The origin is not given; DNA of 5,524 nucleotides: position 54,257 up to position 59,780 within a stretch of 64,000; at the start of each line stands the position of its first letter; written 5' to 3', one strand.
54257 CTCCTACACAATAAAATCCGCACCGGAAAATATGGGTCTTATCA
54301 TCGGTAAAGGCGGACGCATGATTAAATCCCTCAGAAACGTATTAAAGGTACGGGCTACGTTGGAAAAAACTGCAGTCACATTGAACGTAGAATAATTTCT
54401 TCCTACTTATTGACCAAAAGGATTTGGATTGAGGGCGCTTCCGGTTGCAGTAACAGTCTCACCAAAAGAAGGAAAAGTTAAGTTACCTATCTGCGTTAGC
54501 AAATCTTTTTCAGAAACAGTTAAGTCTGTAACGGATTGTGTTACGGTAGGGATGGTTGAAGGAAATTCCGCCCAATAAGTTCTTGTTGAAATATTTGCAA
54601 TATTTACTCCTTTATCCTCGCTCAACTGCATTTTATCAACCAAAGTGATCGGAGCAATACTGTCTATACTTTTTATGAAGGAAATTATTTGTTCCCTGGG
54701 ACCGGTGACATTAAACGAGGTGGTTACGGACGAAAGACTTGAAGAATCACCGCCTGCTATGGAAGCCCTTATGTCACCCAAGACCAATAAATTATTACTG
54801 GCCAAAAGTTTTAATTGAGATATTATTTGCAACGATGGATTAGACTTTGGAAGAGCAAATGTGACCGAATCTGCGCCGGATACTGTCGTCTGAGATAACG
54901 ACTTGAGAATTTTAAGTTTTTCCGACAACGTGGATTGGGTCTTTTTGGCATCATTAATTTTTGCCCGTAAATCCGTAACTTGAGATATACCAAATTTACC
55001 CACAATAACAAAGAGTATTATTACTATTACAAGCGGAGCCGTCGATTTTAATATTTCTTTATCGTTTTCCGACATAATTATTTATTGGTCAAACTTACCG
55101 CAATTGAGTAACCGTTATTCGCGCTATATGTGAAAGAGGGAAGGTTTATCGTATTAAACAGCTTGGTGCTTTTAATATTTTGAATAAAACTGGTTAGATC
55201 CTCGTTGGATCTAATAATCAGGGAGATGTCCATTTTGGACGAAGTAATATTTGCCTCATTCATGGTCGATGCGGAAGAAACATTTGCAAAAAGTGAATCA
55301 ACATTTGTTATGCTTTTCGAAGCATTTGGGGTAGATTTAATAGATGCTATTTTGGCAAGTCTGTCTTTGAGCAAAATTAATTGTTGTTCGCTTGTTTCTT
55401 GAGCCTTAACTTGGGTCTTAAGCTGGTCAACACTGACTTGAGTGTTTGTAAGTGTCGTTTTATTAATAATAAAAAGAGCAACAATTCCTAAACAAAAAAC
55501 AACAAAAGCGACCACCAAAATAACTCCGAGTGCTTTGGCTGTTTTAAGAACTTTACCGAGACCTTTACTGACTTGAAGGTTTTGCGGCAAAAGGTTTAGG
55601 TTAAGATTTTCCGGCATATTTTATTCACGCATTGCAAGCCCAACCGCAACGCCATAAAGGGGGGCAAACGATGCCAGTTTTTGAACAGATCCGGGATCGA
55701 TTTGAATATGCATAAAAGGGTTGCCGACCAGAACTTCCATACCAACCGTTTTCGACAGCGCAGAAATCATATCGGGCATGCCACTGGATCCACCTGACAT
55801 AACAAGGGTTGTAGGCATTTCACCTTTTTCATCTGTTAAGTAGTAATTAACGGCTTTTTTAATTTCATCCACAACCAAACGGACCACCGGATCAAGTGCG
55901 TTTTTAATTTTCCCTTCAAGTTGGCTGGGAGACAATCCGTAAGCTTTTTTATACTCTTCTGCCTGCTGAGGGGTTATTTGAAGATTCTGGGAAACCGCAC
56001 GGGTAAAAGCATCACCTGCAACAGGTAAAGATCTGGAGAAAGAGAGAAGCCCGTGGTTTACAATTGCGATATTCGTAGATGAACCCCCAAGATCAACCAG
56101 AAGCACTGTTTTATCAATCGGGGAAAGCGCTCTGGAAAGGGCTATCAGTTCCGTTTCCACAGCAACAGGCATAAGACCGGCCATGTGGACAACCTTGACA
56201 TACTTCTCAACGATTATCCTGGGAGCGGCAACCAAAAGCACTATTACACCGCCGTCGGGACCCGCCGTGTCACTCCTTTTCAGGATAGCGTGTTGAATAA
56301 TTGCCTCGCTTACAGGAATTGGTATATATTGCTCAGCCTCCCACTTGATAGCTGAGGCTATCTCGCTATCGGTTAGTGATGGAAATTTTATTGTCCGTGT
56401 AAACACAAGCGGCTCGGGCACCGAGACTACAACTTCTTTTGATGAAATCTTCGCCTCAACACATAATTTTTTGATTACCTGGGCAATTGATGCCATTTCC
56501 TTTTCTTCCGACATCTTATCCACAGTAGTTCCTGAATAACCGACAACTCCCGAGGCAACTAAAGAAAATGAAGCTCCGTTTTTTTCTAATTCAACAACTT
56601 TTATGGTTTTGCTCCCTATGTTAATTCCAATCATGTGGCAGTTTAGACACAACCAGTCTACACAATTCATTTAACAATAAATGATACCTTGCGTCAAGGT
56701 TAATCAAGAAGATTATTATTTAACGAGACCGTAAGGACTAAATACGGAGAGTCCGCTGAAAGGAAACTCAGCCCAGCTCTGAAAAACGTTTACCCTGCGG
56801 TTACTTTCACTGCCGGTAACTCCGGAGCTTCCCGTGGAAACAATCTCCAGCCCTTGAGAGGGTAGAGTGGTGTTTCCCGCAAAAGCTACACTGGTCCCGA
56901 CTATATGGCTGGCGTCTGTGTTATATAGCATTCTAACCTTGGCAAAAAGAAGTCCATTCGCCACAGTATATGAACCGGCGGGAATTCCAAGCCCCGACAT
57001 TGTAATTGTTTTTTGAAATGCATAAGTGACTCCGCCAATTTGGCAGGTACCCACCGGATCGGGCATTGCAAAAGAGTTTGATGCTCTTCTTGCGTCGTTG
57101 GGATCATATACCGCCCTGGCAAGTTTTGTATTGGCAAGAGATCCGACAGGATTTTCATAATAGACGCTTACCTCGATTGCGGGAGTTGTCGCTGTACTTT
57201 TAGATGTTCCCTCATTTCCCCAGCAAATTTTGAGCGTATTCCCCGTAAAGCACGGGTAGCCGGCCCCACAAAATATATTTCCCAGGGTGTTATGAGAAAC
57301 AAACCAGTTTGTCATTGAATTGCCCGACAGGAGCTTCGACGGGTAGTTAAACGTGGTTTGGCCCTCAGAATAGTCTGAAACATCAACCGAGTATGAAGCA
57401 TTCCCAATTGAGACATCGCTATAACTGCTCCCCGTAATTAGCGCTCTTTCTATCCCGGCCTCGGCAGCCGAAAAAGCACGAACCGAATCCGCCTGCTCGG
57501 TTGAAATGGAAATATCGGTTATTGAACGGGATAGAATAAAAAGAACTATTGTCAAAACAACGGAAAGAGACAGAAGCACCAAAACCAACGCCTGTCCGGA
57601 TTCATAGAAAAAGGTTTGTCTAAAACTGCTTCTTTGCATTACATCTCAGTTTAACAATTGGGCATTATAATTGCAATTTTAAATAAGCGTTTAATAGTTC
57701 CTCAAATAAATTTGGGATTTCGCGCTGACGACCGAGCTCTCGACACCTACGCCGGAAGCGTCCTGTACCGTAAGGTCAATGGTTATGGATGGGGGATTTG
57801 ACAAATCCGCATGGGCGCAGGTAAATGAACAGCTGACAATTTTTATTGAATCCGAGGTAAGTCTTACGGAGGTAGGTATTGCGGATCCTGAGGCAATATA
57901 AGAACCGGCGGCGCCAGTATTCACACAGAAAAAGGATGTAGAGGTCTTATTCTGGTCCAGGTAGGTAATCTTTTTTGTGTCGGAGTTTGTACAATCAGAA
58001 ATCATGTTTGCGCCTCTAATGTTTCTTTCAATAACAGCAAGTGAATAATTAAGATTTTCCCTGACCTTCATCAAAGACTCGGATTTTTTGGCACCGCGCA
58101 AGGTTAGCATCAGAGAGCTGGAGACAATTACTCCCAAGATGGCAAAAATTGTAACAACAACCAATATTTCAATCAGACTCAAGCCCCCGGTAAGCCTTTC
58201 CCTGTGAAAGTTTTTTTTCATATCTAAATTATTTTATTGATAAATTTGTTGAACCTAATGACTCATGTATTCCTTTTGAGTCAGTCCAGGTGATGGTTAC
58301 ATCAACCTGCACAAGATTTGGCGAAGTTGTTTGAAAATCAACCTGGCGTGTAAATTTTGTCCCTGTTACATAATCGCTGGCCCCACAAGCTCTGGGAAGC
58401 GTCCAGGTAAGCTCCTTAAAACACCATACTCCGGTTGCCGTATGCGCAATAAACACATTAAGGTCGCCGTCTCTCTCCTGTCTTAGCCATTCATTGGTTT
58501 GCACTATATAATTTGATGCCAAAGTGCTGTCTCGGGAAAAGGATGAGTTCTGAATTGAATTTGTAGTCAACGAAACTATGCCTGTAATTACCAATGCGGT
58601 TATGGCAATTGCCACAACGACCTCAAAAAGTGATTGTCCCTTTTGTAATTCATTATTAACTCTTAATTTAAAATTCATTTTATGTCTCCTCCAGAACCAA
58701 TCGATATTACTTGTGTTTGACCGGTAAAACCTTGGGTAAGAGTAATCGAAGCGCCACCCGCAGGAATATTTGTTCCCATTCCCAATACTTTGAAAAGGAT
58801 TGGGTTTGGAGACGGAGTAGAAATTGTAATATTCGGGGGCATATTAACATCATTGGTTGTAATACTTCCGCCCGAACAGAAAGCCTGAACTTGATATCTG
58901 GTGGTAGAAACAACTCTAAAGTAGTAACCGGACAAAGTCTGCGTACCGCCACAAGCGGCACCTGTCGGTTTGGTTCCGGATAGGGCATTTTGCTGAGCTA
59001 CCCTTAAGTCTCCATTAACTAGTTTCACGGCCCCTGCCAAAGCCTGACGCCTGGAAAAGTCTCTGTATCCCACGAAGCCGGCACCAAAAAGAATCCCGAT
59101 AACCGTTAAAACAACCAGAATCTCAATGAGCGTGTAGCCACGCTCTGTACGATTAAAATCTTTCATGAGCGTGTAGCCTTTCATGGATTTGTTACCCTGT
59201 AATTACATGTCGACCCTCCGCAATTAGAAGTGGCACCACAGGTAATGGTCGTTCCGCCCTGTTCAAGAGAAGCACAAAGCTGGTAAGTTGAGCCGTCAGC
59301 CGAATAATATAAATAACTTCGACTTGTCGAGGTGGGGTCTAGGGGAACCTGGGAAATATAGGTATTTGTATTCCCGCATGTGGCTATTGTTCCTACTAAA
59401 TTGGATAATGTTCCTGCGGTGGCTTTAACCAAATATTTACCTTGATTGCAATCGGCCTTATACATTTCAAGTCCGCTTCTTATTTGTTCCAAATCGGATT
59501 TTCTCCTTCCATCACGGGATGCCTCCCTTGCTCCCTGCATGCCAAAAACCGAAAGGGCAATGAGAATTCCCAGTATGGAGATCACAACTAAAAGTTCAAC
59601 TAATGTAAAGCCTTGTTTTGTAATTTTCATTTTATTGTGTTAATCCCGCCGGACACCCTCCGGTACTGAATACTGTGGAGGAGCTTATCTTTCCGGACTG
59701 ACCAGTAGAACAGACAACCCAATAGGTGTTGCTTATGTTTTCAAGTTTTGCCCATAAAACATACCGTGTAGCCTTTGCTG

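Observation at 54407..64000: Very large type IV pilus operon with ten tandem pilin or pilin-like genes, including one lacking the prepilin cleavage site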

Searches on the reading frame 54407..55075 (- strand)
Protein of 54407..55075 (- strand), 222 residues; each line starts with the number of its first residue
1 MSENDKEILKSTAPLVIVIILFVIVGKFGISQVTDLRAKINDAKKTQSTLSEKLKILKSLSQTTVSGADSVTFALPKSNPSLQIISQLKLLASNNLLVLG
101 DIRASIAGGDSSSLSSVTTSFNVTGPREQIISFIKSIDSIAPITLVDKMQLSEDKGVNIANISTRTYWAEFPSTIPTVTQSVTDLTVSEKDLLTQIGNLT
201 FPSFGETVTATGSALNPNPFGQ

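Call 4: search_protein_families(library=pfam, max_evalue=0.01, proteins=[window:54407-55075:-])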
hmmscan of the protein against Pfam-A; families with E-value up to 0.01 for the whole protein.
window:54407-55075:- (222 aa): 3 families
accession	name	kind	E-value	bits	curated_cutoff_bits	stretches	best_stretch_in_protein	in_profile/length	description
PF14138.11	COX16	-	0.00061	20.5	27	1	19-60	7-48/79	Cytochrome c oxidase assembly protein COX16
PF04977.20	DivIC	-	0.0023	18.2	28.9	1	15-59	1-45/80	Septum formation initiator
PF10741.14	T2SSM_b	-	0.0039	17.5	21.7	1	114-153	48-87/111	Type II secretion system (T2SS), protein M subtype b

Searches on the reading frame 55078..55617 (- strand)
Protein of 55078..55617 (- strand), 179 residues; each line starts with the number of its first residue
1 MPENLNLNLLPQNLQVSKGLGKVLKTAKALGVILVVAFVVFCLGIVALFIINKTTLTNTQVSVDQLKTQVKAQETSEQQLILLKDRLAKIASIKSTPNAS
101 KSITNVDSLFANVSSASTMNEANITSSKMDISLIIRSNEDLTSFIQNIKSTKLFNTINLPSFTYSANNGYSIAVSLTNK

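Call 4: search_protein_families(library=pfam, max_evalue=0.01, proteins=[window:55078-55617:-])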
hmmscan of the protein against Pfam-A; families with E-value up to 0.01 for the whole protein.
window:55078-55617:- (179 aa): 0 families

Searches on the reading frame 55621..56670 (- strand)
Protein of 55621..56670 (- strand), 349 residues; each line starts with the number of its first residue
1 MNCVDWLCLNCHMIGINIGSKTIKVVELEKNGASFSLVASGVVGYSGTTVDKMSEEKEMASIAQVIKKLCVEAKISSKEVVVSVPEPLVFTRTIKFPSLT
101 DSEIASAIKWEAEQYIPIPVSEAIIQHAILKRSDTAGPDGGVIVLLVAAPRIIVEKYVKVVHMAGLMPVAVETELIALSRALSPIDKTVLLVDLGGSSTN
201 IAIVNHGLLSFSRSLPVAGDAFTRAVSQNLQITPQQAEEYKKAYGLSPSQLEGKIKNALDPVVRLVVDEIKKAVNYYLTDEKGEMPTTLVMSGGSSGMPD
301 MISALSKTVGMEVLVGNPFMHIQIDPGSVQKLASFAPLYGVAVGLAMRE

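Call 4: search_protein_families(library=pfam, max_evalue=0.01, proteins=[window:55621-56670:-])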
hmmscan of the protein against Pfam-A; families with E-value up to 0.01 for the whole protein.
window:55621-56670:- (349 aa): 7 families
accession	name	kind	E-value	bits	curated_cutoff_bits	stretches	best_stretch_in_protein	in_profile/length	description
PF11104.14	PilM_2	-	3.5e-46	158.1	27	1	15-348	1-338/340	Type IV pilus assembly protein PilM;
PF14450.12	FtsA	-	5e-17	62.9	31.8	1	191-319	2-113/127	Cell division protein FtsA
PF06723.19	MreB_Mbl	-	8.3e-10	38.4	27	1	185-245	141-209/327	MreB/Mbl protein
PF25216.1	Volactin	-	3.8e-05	23.8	35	1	160-302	139-284/321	Volactin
PF02541.22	Ppx-GppA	-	0.00026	21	27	1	173-284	97-208/285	Ppx/GppA phosphatase family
PF08841.16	DDR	-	0.0083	15.6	24.6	0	185-242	131-189/328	Diol dehydratase reactivase ATPase-like domain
PF01869.26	BcrAD_BadFG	-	0.0094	15.9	31.5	0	14-81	1-63/271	BadF/BadG/BcrA/BcrD ATPase family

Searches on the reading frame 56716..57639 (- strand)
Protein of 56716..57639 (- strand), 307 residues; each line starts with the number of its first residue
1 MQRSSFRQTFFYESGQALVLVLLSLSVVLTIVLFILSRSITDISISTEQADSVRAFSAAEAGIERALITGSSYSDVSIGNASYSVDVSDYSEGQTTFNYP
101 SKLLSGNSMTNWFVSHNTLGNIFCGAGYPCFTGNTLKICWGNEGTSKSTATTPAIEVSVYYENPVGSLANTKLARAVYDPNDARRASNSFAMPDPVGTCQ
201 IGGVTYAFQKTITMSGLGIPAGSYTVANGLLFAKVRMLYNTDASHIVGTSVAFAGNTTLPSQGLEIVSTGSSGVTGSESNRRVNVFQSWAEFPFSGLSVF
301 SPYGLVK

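Call 4: search_protein_families(library=pfam, max_evalue=0.01, proteins=[window:56716-57639:-])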
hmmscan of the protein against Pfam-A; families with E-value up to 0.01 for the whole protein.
window:56716-57639:- (307 aa): 0 families

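Call 48: find_homologous_proteins(query=window:56716-57639:-, max_evalue=0.001)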
Query window:56716-57639:- (307 aa): 697 proteins with E <= 0.001 among 3427 candidates; the best 120 are listed.
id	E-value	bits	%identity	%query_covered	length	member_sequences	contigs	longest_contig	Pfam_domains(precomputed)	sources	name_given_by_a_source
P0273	2.4e-188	643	95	100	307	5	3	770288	-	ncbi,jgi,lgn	-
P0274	4.4e-175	599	90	100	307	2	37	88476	-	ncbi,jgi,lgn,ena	-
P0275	1.3e-131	456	72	96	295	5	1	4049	-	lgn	-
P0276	3.3e-129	449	72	96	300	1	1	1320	-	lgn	-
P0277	4.5e-129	448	72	96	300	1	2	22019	-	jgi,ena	jgi:hypothetical protein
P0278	6.2e-126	438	71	91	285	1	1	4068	-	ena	-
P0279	1.2e-125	437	71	91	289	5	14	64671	-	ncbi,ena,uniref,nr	ncbi:MAG: hypothetical protein UU74_C0044G0009 [Candidatus Woesebacteria bacterium GW2011_GWA1_41_7]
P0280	2.4e-123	429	66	96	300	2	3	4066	-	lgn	-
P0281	5.7e-123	428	67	96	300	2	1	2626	-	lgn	-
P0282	1.8e-122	426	65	97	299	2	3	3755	-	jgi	-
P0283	1.2e-121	424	70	95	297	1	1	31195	-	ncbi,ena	-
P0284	9.8e-120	417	64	100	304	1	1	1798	-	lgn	-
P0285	2.0e-119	416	67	96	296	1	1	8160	-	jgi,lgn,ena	-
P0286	6.1e-117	408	65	96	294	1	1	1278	-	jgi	jgi:Tfp pilus assembly protein PilX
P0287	9.5e-116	404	62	100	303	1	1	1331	-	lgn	-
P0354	2.8e-93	331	53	96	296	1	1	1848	PF14341.12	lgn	-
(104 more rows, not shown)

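Call 69: predict_structure(alignment_id=A4)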
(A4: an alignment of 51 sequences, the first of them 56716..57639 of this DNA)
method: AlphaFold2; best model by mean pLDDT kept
length: 307 residues; sequences in the alignment: 51
mean_pLDDT: 85.5   pTM: 0.73
mean pLDDT of the five models: 85.5, 84.8, 84.5, 83.7, 82.9
residues with pLDDT >= 90: 170; 70-90: 101; 50-70: 19; < 50: 17
segments of 3 or more residues with pLDDT < 50: 1-8, 299-307
pLDDT, mean of each block of 10 residues (from residue 1): 44 69 92 88 82 91 89 90 92 93 91 88 88 96 91 93 89 93 89 86 94 95 92 92 93 93 92 84 79 54 35
secondary structure, 60 per line:
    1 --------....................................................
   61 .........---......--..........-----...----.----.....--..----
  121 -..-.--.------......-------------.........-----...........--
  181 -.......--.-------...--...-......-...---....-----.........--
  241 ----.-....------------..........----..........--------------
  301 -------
elements in order: H9-69 E73-78 E81-90 E96-98 E108-112 E135-140 E154-162 E171-178 H182-188 E199-201 E204-206 E208-213 H221-224 E230-238 E247-250 E263-272 E277-286

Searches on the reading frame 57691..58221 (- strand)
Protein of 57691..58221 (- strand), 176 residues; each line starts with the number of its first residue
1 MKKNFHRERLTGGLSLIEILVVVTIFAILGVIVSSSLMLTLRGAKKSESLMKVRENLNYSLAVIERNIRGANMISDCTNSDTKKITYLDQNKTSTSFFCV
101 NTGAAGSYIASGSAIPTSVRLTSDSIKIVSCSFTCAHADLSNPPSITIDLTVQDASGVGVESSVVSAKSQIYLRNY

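Call 3: search_protein_families(library=pfam, max_evalue=0.01, proteins=[window:57691-58221:-])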
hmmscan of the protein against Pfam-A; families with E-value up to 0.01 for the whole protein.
window:57691-58221:- (176 aa): 1 family
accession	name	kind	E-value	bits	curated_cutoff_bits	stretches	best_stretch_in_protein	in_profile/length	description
PF07963.17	N_methyl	-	0.00091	19.2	21.2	1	12-33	5-26/27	Prokaryotic N-terminal methylation motif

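Call 8: search_protein_families(library=ncbifam, max_evalue=0.01, proteins=[window:57691-58221:-])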
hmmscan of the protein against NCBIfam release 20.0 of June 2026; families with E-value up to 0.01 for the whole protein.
window:57691-58221:- (176 aa): 3 families
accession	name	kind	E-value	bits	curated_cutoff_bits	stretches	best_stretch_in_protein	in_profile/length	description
TIGR02532.1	IV_pilin_GFxxxE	domain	0.0017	18.2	16.3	1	13-33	3-23/24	prepilin-type N-terminal cleavage/methylation domain-containing protein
NF047827.1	T3SSXpsH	equivalog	0.0043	16.9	160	1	13-60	2-49/145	type II secretion system protein XpsH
TIGR01711.1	gspJ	equivalog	0.008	16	64.85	1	13-80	2-69/192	type II secretion system minor pseudopilin GspJ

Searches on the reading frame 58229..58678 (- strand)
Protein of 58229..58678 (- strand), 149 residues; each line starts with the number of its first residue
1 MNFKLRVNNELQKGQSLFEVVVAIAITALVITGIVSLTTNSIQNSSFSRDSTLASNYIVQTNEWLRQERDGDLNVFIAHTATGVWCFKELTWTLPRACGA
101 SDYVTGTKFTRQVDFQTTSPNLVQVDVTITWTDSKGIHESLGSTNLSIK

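Call 3: search_protein_families(library=pfam, max_evalue=0.01, proteins=[window:58229-58678:-])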
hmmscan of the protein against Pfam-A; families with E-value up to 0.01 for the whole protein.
window:58229-58678:- (149 aa): 1 family
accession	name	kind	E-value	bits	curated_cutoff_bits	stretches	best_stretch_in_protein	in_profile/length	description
PF07963.17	N_methyl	-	0.00014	21.8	21.2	1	12-34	4-26/27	Prokaryotic N-terminal methylation motif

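Call 8: search_protein_families(library=ncbifam, max_evalue=0.01, proteins=[window:58229-58678:-])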
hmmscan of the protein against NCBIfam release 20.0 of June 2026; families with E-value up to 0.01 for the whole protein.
window:58229-58678:- (149 aa): 4 families
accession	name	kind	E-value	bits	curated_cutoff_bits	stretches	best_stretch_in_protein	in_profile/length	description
TIGR01707.1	gspI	equivalog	1.9e-05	25.1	44.35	1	14-55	1-42/101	type II secretion system minor pseudopilin GspI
NF047828.1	T3SSXpsI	equivalog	5.4e-05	23.2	150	1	12-135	1-115/132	type II secretion system protein XpsI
TIGR02523.1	type_IV_pilV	equivalog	0.0026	18.2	52.2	1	12-68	1-57/139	type IV pilus modification protein PilV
NF041013.1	T4P_ComGE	equivalog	0.0026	17.8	49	1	13-46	4-37/83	competence type IV pilus minor pilin ComGE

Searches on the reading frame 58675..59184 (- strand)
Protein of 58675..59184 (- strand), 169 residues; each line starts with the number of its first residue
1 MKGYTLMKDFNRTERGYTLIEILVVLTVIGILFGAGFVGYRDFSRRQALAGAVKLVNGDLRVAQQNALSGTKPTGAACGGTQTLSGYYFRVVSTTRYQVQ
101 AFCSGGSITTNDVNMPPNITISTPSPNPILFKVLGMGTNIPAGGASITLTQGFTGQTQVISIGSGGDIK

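Call 3: search_protein_families(library=pfam, max_evalue=0.01, proteins=[window:58675-59184:-])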
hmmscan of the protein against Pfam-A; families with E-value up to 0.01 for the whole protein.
window:58675-59184:- (169 aa): 1 family
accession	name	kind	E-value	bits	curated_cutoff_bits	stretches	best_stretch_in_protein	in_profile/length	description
PF07963.17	N_methyl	-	2.9e-07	30.2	21.2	1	12-35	2-25/27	Prokaryotic N-terminal methylation motif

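Call 8: search_protein_families(library=ncbifam, max_evalue=0.01, proteins=[window:58675-59184:-])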
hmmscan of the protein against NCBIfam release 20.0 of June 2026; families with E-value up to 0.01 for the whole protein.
window:58675-59184:- (169 aa): 9 families
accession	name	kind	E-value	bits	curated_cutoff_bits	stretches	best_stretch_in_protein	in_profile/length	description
TIGR01708.2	typeII_sec_gspH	equivalog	1.1e-07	32.1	80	1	14-76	1-63/169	type II secretion system minor pseudopilin GspH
NF007800.0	PRK10506.1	equivalog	1.4e-07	31.5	158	1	10-67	4-61/163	prepilin peptidase-dependent protein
TIGR02532.1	IV_pilin_GFxxxE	domain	1.3e-06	27.9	16.3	1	15-36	2-23/24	prepilin-type N-terminal cleavage/methylation domain-containing protein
NF007862.0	PRK10574.1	equivalog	3.9e-05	23.8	138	1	13-51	3-41/145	prepilin peptidase-dependent pilin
TIGR01710.1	typeII_sec_gspG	equivalog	0.00023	21.2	88.85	1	15-47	1-31/134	type II secretion system major pseudopilin GspG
NF041775.1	typeIV_PilA_Myxo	equivalog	0.00032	20.7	400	1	9-46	5-42/214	type IV pilin protein PilA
NF040982.1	ComGD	equivalog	0.00056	20.3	70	1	14-74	1-61/139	competence type IV pilus minor pilin ComGD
TIGR02596.1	TIGR02596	subfamily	0.00084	19.5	70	1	17-70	1-54/196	Verru_Chthon cassette protein D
NF040999.1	pilin_ComGC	equivalog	0.0025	18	75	1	15-33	2-20/84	competence type IV pilus major pilin ComGC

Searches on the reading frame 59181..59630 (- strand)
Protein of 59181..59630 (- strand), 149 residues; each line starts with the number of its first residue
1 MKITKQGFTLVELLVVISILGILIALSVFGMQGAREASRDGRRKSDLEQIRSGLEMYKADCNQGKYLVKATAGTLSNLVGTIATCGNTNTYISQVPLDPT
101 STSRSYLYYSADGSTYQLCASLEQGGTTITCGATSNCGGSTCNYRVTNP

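Call 3: search_protein_families(library=pfam, max_evalue=0.01, proteins=[window:59181-59630:-])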
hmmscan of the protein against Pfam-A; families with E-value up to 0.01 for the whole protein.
window:59181-59630:- (149 aa): 2 families
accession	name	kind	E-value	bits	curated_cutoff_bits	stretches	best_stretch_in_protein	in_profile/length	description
PF07963.17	N_methyl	-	1.9e-07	30.8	21.2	1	5-26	4-25/27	Prokaryotic N-terminal methylation motif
PF08334.16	T2SSG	-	0.0015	19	21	1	36-120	7-89/108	Type II secretion system (T2SS), protein G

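Call 8: search_protein_families(library=ncbifam, max_evalue=0.01, proteins=[window:59181-59630:-])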
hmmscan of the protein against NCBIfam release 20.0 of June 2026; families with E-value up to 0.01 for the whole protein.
window:59181-59630:- (149 aa): 10 families
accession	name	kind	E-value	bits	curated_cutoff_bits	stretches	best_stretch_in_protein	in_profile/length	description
TIGR01710.1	typeII_sec_gspG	equivalog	1.6e-12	47.6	88.85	1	6-112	1-105/134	type II secretion system major pseudopilin GspG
TIGR02532.1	IV_pilin_GFxxxE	domain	7.3e-08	31.9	16.3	1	5-26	1-22/24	prepilin-type N-terminal cleavage/methylation domain-containing protein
TIGR01708.2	typeII_sec_gspH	equivalog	1.7e-06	28.1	80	1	6-38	2-34/169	type II secretion system minor pseudopilin GspH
TIGR02596.1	TIGR02596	subfamily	1.4e-05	25.3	70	1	8-42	1-35/196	Verru_Chthon cassette protein D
NF007800.0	PRK10506.1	equivalog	3e-05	23.9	158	1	4-63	7-63/163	prepilin peptidase-dependent protein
NF040999.1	pilin_ComGC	equivalog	4.3e-05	23.6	75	1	6-63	2-59/84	competence type IV pilus major pilin ComGC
NF007862.0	PRK10574.1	equivalog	0.0002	21.5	138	1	4-33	3-32/145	prepilin peptidase-dependent pilin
NF041775.1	typeIV_PilA_Myxo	equivalog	0.00042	20.3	400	1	5-43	10-48/214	type IV pilin protein PilA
NF040982.1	ComGD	equivalog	0.00087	19.7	70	1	6-118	2-112/139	competence type IV pilus minor pilin ComGD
TIGR02599.1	TIGR02599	subfamily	0.0031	16.8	256.5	1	7-40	1-34/361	Verru_Chthon cassette protein C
